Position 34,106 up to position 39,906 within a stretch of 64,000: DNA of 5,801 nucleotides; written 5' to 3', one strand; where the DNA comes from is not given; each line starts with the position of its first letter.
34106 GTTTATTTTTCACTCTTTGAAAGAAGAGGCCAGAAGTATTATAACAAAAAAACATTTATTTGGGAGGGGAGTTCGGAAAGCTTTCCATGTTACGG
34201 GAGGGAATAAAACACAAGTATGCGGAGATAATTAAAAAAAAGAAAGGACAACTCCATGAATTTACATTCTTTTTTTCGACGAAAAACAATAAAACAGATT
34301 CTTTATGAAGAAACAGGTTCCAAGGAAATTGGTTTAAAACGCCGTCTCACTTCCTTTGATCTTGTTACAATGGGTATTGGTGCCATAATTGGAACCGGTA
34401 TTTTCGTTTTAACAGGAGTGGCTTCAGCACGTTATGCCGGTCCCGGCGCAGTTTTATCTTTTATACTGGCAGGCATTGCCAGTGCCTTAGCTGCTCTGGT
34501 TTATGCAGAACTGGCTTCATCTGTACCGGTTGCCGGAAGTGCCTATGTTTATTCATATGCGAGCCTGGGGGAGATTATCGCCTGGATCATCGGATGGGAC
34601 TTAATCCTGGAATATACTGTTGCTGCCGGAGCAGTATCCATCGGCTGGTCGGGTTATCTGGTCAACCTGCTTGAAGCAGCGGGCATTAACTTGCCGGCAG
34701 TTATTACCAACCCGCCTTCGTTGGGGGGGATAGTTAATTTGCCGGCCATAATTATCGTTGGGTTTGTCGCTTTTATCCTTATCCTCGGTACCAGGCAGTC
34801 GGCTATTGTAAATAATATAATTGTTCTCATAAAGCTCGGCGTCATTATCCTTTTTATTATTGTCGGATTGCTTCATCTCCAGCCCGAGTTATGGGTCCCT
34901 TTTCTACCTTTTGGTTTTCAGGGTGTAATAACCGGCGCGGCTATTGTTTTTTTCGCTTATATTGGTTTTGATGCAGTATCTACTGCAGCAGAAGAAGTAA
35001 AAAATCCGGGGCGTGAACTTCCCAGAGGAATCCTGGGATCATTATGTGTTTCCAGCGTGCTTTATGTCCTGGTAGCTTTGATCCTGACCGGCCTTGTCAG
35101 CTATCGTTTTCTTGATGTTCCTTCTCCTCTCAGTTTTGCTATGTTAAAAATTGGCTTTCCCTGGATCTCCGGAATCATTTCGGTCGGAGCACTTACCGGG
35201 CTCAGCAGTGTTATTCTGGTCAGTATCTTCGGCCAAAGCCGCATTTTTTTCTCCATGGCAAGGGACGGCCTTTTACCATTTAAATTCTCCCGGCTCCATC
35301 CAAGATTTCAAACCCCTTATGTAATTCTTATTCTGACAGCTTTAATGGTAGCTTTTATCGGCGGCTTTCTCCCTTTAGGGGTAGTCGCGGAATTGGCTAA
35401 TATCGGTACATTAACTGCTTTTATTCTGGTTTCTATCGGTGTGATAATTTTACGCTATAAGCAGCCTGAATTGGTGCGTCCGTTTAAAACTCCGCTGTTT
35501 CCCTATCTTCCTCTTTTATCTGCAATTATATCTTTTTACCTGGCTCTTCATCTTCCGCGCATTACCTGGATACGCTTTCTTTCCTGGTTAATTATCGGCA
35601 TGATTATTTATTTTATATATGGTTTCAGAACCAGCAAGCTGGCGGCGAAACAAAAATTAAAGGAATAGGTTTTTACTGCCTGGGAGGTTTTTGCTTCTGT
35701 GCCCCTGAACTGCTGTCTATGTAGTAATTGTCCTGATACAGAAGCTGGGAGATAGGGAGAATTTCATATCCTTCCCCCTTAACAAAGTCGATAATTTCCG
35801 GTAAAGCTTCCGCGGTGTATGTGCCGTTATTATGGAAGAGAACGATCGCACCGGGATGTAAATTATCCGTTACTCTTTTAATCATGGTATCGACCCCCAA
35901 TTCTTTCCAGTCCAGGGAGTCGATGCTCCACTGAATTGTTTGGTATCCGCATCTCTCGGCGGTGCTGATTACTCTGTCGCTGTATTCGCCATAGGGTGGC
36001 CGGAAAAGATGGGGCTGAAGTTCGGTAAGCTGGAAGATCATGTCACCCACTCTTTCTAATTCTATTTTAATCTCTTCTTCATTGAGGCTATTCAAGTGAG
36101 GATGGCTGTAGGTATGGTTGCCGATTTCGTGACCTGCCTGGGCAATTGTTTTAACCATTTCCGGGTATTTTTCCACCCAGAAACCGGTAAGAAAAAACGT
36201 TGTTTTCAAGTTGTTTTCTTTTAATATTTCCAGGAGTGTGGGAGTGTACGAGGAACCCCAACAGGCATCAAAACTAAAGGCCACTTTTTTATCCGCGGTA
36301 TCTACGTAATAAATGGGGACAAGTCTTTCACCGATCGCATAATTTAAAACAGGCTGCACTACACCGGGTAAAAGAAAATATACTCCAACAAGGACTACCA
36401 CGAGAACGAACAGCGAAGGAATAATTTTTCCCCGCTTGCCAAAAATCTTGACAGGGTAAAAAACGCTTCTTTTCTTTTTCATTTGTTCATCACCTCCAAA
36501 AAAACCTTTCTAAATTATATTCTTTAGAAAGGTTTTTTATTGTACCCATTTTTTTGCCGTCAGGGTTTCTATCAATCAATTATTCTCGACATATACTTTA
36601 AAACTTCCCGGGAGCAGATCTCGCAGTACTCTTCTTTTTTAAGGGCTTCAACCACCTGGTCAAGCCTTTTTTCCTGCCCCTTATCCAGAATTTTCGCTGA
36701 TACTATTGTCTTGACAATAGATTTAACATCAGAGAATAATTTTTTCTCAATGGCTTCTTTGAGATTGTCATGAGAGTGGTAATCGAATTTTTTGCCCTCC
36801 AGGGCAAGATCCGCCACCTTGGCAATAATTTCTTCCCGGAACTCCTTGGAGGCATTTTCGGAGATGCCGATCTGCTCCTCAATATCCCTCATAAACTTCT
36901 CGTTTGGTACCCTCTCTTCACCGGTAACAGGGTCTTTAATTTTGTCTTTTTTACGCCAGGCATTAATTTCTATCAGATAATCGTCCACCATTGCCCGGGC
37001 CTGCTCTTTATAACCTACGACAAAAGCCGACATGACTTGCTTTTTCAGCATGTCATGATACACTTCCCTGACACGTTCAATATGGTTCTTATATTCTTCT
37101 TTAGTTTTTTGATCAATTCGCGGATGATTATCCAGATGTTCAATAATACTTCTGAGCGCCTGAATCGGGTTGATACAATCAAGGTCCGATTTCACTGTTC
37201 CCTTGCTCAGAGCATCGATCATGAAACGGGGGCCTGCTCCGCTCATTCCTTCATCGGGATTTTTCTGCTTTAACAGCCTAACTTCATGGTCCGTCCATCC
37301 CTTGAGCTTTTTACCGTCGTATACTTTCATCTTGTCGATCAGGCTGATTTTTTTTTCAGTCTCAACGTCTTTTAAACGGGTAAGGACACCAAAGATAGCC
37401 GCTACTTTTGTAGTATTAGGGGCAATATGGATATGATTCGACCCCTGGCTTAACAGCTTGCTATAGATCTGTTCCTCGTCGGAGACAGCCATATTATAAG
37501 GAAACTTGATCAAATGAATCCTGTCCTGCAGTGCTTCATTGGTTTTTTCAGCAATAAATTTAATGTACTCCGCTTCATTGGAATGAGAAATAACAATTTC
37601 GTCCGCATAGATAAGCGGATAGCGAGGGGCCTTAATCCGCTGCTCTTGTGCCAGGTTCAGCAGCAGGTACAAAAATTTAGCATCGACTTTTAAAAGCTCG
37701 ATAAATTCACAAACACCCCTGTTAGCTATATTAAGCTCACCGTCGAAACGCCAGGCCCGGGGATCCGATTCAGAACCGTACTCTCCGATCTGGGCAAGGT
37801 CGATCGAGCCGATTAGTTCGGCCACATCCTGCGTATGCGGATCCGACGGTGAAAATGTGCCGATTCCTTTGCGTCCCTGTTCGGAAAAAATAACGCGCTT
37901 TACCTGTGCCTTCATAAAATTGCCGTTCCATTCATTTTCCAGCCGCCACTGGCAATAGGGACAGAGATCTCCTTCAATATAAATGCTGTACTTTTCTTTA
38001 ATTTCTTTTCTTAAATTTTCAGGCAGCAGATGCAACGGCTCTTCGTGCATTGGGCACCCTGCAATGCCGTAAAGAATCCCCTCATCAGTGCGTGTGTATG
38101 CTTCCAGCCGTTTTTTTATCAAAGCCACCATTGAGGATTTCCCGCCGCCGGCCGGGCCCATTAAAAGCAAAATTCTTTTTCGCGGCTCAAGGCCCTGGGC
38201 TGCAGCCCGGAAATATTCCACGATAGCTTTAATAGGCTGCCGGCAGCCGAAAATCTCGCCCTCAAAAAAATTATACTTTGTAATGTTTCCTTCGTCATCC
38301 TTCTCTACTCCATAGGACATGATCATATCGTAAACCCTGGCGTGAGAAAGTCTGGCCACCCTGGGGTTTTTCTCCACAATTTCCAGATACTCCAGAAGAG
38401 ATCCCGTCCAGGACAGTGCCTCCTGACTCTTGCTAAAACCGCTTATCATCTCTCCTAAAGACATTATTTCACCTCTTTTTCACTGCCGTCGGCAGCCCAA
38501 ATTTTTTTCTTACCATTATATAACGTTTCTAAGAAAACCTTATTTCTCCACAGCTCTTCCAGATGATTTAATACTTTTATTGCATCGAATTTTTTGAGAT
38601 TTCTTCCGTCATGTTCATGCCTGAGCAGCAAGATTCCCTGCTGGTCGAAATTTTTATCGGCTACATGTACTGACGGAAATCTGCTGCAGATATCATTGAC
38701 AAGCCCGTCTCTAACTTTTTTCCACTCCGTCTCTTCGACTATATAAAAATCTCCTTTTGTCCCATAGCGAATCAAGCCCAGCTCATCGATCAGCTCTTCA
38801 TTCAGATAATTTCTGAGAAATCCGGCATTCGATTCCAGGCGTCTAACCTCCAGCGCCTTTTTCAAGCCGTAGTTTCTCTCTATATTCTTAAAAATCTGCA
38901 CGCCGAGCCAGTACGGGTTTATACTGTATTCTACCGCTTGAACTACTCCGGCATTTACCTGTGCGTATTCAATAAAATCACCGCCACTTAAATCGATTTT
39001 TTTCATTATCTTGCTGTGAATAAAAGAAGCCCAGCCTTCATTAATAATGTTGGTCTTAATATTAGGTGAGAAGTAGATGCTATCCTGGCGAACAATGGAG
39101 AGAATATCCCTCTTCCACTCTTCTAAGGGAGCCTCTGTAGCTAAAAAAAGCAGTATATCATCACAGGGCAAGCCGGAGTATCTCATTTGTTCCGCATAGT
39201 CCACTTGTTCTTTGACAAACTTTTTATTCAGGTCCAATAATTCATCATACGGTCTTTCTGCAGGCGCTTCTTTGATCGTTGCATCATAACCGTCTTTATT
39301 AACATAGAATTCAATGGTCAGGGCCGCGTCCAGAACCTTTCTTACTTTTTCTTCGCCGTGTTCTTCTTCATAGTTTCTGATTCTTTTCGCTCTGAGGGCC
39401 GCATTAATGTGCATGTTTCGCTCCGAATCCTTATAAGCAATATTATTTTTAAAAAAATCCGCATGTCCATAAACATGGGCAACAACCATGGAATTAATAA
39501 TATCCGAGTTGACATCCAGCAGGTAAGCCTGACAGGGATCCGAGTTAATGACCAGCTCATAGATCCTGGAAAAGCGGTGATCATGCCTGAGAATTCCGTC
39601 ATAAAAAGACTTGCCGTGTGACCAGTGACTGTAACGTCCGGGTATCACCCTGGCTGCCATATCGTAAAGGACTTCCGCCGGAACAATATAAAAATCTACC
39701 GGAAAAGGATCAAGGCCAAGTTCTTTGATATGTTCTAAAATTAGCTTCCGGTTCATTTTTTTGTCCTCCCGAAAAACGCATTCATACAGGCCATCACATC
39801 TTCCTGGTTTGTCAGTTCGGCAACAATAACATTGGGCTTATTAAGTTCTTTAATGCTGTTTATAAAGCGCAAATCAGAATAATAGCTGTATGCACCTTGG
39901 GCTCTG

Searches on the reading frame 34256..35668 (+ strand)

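Call 9: search_protein_families(library=pfam, proteins=[window:34256-35668:+])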
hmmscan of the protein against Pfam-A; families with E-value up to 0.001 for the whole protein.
window:34256-35668:+ (470 aa): 3 families
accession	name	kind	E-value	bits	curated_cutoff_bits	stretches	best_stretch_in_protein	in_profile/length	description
PF13520.12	AA_permease_2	-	5.9e-50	170.9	27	1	32-429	2-403/427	Amino acid permease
PF00324.27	AA_permease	-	1.1e-38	133.6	24.6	1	36-399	2-368/470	Amino acid permease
PF13906.12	AA_permease_C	-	6.3e-14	52.2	27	1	410-459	1-50/51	C-terminus of AA_permease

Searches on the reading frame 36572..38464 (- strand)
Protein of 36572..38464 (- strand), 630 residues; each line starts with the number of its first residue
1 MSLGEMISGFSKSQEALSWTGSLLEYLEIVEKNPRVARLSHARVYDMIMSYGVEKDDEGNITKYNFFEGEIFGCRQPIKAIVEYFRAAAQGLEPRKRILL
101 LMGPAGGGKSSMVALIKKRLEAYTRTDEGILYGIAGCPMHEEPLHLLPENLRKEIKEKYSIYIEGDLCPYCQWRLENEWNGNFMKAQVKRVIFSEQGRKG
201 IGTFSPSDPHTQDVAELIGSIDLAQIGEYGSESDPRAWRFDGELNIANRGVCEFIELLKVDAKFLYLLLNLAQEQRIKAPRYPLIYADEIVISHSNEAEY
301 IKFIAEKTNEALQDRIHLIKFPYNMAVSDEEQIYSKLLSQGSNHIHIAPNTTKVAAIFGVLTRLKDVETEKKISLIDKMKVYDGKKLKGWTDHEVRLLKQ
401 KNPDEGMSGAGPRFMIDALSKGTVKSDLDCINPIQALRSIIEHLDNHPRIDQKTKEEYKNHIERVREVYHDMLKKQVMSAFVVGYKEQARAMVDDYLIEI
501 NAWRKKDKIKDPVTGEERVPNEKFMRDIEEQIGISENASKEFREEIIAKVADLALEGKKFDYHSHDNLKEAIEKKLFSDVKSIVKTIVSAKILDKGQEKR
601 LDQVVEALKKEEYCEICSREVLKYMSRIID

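Call 9: search_protein_families(library=pfam, proteins=[window:36572-38464:-])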
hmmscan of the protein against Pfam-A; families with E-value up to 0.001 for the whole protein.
window:36572-38464:- (630 aa): 4 families
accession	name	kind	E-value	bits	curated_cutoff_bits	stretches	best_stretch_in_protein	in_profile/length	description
PF08298.17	AAA_PrkA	-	8e-117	390.7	25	1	22-368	2-355/358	PrkA AAA domain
PF06798.17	PrkA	-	1.9e-76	257.6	25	1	376-624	1-255/255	PrkA serine protein kinase C-terminal domain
PF03215.21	Rad17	-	0.00025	21.5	23.8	0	78-121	28-70/186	Rad17 P-loop domain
PF13191.12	AAA_16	-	0.00066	20.7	32.6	0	76-122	7-50/167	AAA ATPase domain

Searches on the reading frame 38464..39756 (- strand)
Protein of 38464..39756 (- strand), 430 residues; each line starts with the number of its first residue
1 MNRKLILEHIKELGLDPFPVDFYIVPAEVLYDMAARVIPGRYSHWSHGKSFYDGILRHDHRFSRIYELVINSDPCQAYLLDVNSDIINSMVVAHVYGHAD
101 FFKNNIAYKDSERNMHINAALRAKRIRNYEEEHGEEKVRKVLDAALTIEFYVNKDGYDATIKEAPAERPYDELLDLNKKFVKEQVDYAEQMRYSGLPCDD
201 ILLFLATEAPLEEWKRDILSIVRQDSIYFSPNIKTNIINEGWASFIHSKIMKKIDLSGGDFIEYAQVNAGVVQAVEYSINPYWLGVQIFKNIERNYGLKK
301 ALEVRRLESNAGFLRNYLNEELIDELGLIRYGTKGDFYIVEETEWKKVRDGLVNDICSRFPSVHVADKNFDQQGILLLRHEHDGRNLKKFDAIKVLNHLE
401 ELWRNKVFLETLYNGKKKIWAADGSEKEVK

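Call 4: search_protein_families(library=pfam, proteins=[window:38464-39756:-])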
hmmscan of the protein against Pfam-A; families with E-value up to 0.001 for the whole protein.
window:38464-39756:- (430 aa): 2 families
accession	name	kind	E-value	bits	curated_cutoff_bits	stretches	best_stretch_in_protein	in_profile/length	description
PF04293.20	SpoVR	-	2.2e-96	323.5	27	1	6-355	14-401/407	SpoVR like protein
PF24755.2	SpoVR_C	-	7.5e-09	35.9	27.6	1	361-412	1-53/55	SpoVR-like C-terminal domain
